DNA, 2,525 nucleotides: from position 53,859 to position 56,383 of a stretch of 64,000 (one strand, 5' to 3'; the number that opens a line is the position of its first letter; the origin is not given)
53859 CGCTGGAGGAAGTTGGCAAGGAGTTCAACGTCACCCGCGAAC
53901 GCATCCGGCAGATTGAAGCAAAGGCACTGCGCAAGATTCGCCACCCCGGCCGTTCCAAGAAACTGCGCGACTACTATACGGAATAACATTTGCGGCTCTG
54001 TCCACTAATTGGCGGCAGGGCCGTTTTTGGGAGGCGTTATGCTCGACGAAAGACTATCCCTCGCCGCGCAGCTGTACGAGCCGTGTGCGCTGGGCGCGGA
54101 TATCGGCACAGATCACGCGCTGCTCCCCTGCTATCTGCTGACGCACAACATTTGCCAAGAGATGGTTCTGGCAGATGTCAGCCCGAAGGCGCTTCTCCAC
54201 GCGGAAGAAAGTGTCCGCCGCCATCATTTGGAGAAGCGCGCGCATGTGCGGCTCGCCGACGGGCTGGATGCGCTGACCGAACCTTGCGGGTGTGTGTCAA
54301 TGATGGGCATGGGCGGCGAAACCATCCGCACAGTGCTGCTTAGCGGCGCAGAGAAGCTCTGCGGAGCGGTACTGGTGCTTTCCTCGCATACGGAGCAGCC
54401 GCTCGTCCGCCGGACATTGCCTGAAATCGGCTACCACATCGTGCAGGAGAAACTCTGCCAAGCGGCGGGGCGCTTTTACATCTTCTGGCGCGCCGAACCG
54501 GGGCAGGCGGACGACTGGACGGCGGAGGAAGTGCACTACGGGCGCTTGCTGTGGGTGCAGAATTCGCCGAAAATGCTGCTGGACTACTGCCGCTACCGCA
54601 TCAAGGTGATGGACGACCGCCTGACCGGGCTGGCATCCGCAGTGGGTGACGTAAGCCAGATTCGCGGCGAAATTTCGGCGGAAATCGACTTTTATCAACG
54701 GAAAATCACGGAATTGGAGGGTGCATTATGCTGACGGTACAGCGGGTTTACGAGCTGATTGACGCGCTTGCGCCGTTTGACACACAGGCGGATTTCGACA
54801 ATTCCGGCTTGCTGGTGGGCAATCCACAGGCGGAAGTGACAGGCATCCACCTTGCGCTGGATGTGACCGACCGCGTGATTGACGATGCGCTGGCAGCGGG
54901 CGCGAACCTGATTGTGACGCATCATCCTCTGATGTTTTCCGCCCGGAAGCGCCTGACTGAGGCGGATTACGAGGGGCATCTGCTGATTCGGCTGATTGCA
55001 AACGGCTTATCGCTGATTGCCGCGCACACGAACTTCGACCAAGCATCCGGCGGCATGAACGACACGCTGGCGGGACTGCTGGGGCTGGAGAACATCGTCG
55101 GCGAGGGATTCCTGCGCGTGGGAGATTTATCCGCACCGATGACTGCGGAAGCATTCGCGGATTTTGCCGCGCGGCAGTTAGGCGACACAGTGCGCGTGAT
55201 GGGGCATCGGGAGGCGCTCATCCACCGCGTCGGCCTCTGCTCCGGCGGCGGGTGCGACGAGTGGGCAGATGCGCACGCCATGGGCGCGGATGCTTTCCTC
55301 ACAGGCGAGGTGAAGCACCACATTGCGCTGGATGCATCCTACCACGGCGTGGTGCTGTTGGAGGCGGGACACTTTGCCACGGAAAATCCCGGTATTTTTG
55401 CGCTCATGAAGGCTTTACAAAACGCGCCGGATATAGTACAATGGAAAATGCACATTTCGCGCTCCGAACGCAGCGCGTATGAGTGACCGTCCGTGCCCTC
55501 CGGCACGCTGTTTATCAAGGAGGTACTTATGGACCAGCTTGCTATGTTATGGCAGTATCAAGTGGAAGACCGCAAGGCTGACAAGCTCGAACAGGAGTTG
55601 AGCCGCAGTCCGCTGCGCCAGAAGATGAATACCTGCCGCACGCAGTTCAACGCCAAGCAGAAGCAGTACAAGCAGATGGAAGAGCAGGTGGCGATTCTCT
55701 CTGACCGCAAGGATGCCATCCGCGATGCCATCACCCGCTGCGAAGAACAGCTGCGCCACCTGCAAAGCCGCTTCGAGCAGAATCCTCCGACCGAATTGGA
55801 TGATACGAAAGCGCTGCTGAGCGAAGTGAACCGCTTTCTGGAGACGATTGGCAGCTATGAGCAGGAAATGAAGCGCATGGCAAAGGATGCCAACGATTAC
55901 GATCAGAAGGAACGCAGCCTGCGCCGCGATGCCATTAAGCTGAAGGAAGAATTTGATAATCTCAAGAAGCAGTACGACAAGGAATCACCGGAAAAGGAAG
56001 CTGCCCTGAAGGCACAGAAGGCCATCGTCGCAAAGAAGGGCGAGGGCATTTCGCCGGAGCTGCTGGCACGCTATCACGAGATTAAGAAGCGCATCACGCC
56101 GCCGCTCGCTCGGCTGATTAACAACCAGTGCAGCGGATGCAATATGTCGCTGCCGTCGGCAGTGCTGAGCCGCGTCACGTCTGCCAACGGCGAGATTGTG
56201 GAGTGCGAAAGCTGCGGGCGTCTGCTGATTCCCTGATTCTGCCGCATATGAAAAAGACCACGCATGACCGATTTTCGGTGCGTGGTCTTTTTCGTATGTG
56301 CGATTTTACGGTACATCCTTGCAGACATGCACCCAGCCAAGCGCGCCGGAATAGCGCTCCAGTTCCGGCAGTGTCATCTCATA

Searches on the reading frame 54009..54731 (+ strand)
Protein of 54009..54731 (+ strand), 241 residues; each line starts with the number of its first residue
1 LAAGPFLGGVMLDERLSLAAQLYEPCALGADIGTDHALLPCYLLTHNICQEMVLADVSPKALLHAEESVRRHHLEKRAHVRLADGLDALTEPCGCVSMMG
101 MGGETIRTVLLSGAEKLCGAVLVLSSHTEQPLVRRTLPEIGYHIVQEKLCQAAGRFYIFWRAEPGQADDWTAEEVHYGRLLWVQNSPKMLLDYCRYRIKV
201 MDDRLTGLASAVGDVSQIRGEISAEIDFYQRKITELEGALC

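Call 5: search_protein_families(library=pfam, proteins=[window:54009-54731:+])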
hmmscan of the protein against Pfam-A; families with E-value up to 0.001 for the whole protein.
window:54009-54731:+ (241 aa): 2 families
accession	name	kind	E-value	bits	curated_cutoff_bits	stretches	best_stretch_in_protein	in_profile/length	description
PF12847.13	Methyltransf_18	-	2.7e-38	131.8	27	1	12-158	1-149/151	Methyltransferase domain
PF04816.18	TrmK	-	2.5e-32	112.5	27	1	30-204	2-180/205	tRNA (adenine(22)-N(1))-methyltransferase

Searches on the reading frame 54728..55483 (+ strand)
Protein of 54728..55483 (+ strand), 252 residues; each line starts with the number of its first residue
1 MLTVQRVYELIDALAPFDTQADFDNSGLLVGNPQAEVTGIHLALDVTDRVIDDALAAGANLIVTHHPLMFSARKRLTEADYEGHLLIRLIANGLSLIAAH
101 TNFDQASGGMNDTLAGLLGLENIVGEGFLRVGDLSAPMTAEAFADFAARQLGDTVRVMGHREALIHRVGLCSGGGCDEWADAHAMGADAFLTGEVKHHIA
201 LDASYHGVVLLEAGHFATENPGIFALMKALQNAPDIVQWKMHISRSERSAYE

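Call 5: search_protein_families(library=pfam, proteins=[window:54728-55483:+])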
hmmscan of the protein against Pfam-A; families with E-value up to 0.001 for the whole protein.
window:54728-55483:+ (252 aa): 1 family
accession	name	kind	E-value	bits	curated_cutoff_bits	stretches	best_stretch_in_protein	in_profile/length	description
PF01784.24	DUF34_NIF3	-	4.7e-74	249.7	23.4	1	3-245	2-249/256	Duf34/NIF3 (NGG1p interacting factor 3)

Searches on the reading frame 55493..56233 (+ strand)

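Call 5: search_protein_families(library=pfam, proteins=[window:55493-56233:+])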
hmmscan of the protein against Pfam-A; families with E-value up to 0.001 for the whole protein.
window:55493-56233:+ (247 aa): 2 families
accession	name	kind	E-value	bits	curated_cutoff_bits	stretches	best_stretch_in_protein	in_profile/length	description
PF02591.20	Zn_ribbon_9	-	1.9e-11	44.3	29.1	1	213-245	2-33/33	C4-type zinc ribbon domain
PF16454.10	PI3K_P85_iSH2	-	0.00054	20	31.5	1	25-163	8-141/161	Phosphatidylinositol 3-kinase regulatory subunit P85 inter-SH2 domain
